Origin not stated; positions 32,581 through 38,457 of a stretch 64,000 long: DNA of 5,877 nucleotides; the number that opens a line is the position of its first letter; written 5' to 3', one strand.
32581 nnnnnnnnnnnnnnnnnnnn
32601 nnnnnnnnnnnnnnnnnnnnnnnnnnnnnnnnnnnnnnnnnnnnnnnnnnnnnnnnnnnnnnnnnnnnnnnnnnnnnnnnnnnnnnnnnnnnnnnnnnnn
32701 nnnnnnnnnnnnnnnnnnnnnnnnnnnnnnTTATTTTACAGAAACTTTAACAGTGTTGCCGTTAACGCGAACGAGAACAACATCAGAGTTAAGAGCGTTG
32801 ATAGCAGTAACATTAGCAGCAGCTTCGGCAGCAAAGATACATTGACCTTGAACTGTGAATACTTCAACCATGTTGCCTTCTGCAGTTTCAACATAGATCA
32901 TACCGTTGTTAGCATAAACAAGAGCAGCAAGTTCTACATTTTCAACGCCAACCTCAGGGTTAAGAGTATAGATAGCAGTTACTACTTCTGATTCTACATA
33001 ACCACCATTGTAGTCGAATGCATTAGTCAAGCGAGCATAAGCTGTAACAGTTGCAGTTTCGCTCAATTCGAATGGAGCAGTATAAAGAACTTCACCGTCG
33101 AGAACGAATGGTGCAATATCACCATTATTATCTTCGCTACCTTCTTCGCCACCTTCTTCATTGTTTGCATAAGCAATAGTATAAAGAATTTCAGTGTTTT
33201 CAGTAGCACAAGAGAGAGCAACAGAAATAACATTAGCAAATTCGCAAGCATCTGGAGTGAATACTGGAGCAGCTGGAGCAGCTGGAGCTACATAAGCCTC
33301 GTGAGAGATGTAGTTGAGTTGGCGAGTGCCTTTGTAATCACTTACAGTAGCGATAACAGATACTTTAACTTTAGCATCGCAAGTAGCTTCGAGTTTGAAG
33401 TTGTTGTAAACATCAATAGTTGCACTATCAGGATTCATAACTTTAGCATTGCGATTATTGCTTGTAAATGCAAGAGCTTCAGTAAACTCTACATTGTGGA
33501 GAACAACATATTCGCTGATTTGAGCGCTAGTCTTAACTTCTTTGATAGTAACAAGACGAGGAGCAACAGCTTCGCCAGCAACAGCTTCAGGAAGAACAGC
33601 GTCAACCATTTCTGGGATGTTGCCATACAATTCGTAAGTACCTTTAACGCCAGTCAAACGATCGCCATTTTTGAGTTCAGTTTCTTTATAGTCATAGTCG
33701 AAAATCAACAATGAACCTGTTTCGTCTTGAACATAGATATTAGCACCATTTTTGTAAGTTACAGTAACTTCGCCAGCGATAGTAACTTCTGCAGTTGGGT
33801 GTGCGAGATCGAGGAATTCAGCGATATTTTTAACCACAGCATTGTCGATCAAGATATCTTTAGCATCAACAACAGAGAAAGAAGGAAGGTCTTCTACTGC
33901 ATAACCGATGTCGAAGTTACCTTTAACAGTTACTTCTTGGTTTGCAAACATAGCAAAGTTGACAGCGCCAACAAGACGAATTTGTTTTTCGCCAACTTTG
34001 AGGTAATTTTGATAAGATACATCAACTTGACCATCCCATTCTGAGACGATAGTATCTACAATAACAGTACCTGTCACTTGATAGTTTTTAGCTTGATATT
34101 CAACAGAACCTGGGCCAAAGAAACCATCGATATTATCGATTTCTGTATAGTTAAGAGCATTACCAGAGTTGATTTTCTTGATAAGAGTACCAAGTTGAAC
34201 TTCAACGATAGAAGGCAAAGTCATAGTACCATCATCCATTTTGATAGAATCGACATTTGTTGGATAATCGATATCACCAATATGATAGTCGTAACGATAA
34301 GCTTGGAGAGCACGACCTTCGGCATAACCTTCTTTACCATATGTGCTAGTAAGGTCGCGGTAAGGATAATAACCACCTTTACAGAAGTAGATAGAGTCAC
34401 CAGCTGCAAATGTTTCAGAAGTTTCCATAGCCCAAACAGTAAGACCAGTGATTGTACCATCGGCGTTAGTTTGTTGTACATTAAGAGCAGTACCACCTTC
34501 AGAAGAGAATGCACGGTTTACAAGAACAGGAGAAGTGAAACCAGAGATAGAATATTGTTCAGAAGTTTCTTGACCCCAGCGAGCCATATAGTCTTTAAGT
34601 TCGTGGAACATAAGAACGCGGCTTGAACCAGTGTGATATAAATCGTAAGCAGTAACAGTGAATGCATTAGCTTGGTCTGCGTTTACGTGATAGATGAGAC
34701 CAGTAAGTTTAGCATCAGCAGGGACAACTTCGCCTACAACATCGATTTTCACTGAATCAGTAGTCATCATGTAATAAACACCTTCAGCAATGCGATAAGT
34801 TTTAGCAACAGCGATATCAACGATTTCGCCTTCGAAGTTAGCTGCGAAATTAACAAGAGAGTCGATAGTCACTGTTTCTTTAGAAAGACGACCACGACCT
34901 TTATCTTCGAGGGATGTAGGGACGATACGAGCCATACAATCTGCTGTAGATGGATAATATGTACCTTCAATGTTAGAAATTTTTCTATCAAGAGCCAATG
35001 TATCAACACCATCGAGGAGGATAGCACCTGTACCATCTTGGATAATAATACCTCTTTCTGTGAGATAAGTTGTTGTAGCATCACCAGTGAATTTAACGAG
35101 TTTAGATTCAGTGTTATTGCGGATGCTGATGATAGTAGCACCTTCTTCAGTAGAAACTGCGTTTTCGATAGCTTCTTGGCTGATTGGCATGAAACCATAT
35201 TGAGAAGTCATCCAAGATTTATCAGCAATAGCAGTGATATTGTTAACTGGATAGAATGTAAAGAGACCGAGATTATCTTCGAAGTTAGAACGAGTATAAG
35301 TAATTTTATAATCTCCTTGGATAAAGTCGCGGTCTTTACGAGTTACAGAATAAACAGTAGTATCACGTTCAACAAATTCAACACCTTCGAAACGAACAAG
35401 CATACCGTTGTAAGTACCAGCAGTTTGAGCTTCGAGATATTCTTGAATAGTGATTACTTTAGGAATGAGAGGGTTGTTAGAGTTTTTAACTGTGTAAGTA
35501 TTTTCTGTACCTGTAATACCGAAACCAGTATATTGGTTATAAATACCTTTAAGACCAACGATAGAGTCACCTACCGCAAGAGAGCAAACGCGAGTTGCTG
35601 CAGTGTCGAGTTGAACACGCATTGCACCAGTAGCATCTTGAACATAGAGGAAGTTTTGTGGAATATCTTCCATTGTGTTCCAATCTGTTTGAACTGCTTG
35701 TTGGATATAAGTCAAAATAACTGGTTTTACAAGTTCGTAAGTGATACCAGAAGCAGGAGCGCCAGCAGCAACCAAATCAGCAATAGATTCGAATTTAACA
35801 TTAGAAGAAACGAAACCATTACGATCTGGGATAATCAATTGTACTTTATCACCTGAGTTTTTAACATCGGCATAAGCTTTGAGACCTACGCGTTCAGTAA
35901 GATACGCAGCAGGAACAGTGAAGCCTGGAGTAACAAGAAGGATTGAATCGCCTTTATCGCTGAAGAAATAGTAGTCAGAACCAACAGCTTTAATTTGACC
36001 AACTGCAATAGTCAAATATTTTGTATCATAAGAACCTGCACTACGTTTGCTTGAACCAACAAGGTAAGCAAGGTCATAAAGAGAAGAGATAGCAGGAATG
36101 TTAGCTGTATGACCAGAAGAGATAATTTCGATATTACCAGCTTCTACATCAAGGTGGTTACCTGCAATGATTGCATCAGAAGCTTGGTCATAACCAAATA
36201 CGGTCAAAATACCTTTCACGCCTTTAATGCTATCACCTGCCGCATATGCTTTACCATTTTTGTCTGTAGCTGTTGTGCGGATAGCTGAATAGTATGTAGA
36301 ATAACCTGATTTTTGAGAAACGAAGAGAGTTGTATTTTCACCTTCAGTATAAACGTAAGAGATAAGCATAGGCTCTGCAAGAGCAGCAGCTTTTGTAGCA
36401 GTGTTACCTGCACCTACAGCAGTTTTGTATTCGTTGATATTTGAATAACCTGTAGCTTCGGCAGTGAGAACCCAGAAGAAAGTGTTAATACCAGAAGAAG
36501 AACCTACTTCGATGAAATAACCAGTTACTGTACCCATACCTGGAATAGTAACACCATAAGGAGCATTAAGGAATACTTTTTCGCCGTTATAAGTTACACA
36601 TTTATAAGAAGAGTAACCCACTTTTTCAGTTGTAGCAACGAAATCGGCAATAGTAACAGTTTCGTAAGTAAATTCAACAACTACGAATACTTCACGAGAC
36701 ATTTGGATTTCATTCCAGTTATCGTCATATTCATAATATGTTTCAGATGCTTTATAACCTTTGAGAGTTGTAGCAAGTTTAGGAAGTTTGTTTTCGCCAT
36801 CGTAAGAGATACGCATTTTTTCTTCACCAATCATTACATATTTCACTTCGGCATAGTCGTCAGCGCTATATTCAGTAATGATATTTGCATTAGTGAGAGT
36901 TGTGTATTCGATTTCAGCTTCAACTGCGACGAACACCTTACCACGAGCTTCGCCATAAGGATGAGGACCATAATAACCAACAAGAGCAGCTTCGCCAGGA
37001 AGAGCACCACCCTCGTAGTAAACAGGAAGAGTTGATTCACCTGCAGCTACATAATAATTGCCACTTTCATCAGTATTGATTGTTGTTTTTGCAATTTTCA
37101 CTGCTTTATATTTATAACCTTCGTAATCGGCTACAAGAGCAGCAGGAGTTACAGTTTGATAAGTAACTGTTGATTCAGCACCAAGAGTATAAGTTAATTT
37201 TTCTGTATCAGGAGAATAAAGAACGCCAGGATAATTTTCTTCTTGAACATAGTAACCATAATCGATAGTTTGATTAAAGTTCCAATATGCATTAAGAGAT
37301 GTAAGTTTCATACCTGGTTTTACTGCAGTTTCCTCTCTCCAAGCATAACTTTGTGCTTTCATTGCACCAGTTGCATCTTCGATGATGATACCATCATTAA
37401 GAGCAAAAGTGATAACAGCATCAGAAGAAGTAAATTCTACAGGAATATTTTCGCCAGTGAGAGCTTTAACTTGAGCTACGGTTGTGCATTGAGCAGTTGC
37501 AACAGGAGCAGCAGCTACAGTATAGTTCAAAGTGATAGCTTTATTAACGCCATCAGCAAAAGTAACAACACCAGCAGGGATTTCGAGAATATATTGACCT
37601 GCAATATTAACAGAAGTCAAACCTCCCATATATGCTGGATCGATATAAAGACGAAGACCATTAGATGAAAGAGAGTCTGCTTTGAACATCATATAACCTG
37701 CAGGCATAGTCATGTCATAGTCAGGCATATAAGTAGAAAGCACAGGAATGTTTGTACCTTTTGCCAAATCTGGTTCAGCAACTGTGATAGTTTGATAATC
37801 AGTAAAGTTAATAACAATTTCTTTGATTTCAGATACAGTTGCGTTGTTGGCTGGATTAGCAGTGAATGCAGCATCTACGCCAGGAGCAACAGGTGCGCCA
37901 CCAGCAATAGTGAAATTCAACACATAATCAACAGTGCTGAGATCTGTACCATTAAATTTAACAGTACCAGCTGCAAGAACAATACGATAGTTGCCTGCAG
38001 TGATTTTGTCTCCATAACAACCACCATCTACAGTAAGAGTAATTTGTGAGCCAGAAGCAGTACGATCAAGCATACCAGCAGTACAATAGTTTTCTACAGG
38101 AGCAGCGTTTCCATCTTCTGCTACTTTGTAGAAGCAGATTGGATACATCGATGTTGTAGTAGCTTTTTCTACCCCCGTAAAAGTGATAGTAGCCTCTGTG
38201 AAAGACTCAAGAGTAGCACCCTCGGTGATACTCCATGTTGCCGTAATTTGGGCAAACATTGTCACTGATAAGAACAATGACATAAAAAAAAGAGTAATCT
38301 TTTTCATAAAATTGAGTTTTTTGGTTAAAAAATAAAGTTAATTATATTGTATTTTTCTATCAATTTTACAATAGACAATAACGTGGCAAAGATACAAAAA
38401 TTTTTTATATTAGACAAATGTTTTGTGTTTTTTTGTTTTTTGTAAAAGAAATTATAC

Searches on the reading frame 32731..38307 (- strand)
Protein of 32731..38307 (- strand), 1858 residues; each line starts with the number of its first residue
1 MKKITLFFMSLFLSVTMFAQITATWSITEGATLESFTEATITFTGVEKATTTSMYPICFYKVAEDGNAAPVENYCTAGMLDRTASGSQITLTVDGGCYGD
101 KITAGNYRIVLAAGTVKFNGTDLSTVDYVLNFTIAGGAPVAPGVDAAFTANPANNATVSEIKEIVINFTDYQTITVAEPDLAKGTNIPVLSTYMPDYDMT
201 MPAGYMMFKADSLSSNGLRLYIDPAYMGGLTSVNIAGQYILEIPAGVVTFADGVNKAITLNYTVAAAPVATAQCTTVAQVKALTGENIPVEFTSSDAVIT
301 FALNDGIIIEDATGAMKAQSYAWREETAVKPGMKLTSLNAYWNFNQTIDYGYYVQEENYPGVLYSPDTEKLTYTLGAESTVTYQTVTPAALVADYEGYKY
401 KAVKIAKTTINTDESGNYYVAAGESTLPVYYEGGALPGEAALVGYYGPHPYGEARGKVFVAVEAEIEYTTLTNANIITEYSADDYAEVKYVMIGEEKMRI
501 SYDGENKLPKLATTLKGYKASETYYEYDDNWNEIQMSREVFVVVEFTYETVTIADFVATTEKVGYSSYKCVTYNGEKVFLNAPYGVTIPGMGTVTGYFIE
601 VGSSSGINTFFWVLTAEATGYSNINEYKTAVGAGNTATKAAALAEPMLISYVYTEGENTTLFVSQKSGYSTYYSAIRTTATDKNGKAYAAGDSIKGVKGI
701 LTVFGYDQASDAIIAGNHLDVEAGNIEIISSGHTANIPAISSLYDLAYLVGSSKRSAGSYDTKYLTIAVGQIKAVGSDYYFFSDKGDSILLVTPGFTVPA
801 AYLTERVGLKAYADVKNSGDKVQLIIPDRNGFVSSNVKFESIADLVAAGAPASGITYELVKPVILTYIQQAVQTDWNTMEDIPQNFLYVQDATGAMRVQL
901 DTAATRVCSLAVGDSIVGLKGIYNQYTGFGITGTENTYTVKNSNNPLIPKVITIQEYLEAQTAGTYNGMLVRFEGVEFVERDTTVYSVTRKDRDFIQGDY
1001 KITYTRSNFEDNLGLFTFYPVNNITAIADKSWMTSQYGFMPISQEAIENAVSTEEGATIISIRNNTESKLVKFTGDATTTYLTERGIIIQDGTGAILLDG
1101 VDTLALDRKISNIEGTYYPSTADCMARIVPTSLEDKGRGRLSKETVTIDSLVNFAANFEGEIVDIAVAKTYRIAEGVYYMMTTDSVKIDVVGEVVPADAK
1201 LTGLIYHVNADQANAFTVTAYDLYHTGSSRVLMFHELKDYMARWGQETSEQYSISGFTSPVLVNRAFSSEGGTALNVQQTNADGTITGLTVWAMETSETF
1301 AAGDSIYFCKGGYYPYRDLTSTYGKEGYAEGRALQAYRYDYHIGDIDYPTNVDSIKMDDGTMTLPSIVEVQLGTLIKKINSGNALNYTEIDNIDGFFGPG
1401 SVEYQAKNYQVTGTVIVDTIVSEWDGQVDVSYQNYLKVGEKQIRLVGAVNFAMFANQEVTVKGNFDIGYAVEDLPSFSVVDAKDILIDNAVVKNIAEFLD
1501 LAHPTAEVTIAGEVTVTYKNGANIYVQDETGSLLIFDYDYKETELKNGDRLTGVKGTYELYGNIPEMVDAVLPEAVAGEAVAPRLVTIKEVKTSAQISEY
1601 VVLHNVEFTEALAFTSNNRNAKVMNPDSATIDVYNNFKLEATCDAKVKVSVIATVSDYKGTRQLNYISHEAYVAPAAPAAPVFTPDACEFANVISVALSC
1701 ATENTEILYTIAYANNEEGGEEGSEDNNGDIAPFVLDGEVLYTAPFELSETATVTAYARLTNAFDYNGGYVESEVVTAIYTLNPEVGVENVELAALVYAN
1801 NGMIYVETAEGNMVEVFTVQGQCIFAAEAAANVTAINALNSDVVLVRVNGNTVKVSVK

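Call 63: search_protein_families(library=pfam, proteins=[window:32731-38307:-], max_evalue=0.0001)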
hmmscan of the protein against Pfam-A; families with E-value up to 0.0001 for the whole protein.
window:32731-38307:- (1858 aa): 0 families

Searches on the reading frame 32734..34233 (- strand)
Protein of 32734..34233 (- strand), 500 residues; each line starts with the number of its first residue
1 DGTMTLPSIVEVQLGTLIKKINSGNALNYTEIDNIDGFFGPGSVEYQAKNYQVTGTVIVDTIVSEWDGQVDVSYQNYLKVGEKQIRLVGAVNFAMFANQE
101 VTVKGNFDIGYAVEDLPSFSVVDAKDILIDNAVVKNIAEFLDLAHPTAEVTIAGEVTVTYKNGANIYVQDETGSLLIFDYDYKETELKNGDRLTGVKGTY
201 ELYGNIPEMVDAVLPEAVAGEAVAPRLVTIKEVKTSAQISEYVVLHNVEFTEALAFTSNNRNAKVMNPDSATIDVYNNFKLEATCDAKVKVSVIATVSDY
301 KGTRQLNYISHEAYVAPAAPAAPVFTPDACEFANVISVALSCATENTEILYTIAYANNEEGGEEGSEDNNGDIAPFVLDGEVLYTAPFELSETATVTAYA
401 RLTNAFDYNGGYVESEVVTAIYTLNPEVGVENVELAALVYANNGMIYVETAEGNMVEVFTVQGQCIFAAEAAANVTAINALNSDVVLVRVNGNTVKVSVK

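Call 53: find_homologous_proteins(query=window:32734-34233:-, max_evalue=1e-20)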
Query window:32734-34233:- (500 aa): 16 proteins with E <= 1e-20 among 8000 candidates.
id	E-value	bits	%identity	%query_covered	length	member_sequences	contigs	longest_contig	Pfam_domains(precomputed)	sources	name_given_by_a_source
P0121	0.0e+0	1042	97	100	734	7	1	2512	-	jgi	jgi:hypothetical protein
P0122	7.5e-277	936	87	99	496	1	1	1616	-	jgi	jgi:hypothetical protein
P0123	4.2e-106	374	54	66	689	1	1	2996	-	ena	-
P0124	2.8e-93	331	89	37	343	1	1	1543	PF19910.6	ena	-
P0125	1.4e-58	217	66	32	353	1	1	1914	-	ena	-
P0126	4.0e-45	173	58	31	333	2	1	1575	-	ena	-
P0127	3.2e-38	150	48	37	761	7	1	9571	PF13287.13,PF13290.14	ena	-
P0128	2.3e-32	130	42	45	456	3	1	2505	PF13287.13,PF13290.14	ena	-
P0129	2.5e-31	127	47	36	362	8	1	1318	PF13287.13,PF13290.14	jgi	jgi:hypothetical protein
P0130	7.2e-30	122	44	35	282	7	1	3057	PF13287.13,PF13290.14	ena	-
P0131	7.6e-24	102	39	30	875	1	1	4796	PF13287.13,PF13290.14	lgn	-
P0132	8.1e-24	102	39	30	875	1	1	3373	PF13287.13,PF13290.14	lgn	-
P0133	1.4e-23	101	39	30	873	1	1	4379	PF13287.13,PF13290.14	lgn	-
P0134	1.1e-22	99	39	30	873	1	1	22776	PF13287.13,PF13290.14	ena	-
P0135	1.6e-22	98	39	30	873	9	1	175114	PF13287.13,PF13290.14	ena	-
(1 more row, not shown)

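Call 54: find_encoding_contigs(protein=P0121, flank=2500, max_places=4)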
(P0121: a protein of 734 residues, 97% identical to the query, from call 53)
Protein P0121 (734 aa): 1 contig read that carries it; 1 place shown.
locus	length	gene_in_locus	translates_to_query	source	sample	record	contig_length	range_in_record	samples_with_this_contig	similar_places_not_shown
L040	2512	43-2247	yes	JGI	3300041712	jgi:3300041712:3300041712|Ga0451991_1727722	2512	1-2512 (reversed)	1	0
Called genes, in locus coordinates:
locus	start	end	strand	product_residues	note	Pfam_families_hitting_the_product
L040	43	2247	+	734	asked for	-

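Call 55: find_encoding_contigs(protein=P0122, flank=2500, max_places=4)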
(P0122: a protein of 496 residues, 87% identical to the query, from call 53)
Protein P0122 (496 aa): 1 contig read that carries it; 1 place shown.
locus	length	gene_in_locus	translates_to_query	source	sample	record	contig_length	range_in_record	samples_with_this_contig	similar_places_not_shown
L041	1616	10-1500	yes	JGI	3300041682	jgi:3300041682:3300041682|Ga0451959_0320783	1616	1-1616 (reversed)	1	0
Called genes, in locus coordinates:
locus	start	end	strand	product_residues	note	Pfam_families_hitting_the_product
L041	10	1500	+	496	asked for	-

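Call 56: find_encoding_contigs(protein=P0123, flank=2500, max_places=4)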
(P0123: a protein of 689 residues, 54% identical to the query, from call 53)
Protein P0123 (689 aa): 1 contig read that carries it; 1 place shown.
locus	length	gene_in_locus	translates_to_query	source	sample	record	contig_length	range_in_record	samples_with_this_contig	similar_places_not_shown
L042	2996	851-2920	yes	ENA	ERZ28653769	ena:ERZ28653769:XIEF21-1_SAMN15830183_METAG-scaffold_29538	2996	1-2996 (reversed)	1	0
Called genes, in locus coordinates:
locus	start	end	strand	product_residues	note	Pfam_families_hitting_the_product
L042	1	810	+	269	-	?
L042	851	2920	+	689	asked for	-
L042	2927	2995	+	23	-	?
